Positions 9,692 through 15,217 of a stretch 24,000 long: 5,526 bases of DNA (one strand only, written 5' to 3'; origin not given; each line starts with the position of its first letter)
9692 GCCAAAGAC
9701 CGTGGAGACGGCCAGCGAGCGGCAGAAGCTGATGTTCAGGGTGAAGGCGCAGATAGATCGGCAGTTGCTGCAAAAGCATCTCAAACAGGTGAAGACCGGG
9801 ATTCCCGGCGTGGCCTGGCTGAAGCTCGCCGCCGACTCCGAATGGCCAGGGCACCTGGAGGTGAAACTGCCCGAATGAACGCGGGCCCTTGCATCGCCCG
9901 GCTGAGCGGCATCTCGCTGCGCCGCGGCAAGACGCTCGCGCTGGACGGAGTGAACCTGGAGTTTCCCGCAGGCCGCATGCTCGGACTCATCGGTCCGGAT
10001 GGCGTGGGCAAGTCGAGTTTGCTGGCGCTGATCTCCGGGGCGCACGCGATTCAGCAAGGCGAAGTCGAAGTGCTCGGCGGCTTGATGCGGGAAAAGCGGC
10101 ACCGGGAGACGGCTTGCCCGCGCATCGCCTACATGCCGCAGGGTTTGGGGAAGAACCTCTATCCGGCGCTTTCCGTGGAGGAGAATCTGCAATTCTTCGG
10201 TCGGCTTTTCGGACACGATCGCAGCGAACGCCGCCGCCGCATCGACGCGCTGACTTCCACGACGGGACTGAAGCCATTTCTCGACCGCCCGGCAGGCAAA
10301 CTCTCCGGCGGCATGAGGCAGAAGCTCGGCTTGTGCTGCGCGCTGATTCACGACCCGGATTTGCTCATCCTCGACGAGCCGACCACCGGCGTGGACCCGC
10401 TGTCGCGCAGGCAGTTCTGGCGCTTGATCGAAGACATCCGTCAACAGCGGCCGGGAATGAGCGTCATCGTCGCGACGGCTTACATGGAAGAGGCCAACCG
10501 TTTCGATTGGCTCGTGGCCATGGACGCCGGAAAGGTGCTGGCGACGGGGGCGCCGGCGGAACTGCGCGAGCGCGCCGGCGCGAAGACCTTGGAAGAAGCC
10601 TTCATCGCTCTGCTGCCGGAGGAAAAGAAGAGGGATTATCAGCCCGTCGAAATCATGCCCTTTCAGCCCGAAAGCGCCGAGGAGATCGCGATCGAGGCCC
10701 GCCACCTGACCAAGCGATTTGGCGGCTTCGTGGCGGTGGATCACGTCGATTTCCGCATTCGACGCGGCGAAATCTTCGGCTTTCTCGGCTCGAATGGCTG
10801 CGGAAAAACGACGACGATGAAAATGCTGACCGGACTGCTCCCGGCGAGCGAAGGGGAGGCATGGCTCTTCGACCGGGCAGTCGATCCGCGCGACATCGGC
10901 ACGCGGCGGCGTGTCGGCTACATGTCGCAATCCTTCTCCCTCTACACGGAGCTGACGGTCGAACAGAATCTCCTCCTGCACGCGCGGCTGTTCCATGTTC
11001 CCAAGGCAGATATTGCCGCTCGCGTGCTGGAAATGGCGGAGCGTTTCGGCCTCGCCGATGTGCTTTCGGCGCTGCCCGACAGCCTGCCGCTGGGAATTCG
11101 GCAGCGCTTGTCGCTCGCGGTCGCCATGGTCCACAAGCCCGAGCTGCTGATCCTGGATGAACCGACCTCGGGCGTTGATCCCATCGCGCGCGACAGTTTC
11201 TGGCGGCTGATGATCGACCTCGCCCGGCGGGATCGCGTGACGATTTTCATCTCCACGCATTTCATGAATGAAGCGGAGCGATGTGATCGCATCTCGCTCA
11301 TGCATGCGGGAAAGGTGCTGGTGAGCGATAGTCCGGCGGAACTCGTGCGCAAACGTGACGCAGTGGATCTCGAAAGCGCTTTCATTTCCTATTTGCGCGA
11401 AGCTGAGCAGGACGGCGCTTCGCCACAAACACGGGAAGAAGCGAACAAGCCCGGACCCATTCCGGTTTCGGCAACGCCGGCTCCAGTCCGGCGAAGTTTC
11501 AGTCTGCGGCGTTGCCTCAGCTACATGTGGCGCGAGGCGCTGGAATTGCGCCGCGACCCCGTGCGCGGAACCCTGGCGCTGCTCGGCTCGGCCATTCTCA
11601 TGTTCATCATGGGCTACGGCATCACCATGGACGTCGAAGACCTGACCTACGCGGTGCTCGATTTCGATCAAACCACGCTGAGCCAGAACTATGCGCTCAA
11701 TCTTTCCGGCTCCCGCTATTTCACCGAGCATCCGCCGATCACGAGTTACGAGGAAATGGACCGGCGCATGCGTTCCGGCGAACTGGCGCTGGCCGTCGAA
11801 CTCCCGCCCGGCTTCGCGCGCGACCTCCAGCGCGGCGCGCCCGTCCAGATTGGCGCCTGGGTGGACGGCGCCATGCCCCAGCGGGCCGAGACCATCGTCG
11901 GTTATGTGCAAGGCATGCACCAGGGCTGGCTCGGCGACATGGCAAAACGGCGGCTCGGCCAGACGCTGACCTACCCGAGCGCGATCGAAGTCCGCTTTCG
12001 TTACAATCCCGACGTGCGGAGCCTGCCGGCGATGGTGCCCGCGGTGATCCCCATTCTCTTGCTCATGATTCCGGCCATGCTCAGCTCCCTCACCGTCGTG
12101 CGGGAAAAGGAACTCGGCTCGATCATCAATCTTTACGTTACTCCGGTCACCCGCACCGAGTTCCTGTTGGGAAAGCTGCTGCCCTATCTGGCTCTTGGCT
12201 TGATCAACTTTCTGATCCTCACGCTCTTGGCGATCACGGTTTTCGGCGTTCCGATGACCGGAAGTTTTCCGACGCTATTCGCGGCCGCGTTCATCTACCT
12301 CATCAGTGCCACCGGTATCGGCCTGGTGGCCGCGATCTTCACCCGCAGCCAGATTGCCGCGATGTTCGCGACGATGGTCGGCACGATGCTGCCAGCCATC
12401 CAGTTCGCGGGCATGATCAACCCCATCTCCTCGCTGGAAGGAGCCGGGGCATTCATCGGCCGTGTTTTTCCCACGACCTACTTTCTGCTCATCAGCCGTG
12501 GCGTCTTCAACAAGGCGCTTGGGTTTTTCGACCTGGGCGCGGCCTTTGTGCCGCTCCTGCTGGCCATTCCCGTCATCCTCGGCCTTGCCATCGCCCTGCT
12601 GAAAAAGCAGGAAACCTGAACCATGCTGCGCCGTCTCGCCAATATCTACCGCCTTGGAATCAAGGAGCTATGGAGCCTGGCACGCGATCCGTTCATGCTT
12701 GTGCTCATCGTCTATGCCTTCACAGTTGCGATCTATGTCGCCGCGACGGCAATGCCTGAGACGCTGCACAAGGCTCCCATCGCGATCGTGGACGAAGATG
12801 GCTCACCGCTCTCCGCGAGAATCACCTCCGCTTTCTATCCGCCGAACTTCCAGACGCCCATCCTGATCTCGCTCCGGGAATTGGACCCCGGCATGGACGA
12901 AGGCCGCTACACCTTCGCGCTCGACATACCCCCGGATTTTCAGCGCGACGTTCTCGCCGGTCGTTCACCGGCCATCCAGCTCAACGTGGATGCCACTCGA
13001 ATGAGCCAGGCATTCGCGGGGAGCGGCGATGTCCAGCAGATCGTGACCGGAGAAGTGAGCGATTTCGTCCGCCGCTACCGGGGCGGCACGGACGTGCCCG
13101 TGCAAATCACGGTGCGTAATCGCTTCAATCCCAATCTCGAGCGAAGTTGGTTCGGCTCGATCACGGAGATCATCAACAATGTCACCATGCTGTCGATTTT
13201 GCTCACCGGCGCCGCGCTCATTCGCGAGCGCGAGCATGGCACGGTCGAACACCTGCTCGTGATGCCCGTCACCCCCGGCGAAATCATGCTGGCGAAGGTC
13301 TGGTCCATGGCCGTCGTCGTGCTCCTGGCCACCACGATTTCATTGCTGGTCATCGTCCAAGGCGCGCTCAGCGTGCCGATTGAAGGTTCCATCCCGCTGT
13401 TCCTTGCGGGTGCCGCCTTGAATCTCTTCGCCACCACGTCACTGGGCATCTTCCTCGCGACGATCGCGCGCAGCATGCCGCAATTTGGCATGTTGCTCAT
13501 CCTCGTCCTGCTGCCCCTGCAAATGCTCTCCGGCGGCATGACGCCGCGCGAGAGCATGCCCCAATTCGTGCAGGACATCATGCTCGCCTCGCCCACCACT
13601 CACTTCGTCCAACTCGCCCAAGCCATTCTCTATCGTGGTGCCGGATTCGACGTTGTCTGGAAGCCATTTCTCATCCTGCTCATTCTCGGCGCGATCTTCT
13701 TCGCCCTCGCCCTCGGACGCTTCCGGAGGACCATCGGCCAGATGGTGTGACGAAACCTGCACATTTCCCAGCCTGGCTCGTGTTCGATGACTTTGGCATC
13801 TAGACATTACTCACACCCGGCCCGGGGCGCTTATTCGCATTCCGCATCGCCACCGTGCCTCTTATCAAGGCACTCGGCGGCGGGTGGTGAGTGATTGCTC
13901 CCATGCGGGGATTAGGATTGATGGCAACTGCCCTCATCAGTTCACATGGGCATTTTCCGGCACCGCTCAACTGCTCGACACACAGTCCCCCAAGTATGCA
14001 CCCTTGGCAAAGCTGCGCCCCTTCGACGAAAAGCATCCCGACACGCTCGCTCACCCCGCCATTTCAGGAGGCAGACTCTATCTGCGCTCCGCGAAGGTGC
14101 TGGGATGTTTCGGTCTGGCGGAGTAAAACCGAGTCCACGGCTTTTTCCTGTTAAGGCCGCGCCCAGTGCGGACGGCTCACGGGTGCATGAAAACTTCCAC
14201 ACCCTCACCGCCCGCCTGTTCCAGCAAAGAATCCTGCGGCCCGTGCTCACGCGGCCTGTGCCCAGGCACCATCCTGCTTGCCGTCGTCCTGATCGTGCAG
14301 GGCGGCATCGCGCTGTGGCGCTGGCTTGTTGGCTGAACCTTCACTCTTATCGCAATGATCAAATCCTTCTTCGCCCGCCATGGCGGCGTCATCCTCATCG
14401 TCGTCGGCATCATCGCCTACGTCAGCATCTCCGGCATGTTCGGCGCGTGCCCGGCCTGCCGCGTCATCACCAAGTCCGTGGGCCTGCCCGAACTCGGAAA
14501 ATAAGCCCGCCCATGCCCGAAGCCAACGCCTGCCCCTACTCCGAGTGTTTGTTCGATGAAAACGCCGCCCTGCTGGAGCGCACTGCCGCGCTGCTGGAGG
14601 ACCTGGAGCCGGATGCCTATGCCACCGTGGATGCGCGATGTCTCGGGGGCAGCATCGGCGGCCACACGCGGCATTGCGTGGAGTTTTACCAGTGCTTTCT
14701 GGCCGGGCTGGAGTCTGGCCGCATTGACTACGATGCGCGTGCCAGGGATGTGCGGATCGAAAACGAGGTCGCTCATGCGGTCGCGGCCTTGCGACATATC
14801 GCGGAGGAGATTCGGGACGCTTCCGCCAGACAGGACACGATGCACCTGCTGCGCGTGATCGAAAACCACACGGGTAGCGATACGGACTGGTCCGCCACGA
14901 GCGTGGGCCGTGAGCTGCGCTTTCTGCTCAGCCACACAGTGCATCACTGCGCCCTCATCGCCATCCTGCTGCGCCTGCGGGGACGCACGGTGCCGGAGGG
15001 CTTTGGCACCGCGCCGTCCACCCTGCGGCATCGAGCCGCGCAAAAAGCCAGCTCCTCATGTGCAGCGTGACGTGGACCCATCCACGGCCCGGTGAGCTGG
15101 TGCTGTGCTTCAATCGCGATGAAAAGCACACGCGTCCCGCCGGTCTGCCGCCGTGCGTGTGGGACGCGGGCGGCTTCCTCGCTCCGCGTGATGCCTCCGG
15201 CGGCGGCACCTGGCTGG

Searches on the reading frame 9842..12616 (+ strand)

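Call 8: search_protein_families(library=pfam, proteins=[window:9842-12616:+], max_evalue=0.01)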
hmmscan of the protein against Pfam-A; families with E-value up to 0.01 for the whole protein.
window:9842-12616:+ (925 aa): 14 families
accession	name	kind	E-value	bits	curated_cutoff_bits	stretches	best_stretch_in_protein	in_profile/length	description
PF00005.33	ABC_tran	-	3.4e-59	199.8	25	2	34-182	1-137/137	ABC transporter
PF12698.13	ABC2_membrane_3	-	5.8e-39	134.6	31.6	1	580-917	12-346/347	ABC-2 family transporter protein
PF13304.12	AAA_21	-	4.8e-19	70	27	2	149-212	233-297/304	AAA domain, putative AbiEii toxin, Type IV TA system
PF01061.29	ABC2_membrane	-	1.3e-13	51.5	26.9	1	733-888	52-209/211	ABC-2 type transporter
PF12679.13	ABC2_membrane_2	-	1.4e-11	44.7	27.2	1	690-922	72-280/283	ABC-2 family transporter protein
PF03215.21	Rad17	-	0.00024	21.5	23.8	0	274-331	13-67/186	Rad17 P-loop domain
PF12730.13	ABC2_membrane_4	-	0.00039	20.9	27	1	737-850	57-167/179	ABC-2 family transporter protein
PF13555.12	AAA_29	-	0.0011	19.1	27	0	36-62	14-41/61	P-loop containing region of AAA domain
PF13476.12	AAA_23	-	0.0016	19.6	27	0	293-330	7-40/201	AAA domain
PF03193.22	RsgA_GTPase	-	0.0032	17.7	30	0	44-75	106-137/174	RsgA GTPase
PF13401.12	AAA_22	-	0.0061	17.3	27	0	316-336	12-32/130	AAA domain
PF13558.12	SbcC_Walker_B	-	0.0061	17.2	27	0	418-455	49-86/90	SbcC/RAD50-like, Walker B motif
PF07728.20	AAA_5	-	0.0072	16.8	22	0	315-359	5-49/139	AAA domain (dynein-related subfamily)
PF13175.12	AAA_15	-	0.0089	16.1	32.1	0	314-333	28-47/374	AAA ATPase domain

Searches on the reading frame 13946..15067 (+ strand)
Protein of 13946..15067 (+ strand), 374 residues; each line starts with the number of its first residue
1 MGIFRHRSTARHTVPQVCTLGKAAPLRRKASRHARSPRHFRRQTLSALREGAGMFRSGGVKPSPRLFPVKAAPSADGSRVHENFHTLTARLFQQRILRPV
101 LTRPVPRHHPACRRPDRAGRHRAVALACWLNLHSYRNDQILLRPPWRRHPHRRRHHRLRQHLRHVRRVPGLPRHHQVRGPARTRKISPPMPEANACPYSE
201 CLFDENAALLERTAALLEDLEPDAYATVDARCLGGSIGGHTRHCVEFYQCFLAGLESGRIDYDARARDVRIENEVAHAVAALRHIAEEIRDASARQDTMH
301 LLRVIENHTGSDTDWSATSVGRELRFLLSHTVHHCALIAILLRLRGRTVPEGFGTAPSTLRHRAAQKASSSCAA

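Call 8: search_protein_families(library=pfam, proteins=[window:13946-15067:+], max_evalue=0.01)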
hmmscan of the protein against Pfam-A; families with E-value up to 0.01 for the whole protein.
window:13946-15067:+ (374 aa): 3 families
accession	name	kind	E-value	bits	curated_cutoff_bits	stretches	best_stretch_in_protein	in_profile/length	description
PF12867.12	DinB_2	-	7.8e-06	26.8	24.8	1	210-338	6-128/128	DinB superfamily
PF05163.17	DinB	-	4.8e-05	23.8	23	1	202-350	8-150/165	DinB family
PF24367.1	DUF7523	-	0.0019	18.9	27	1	238-298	3-63/158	Family of unknown function (DUF7523)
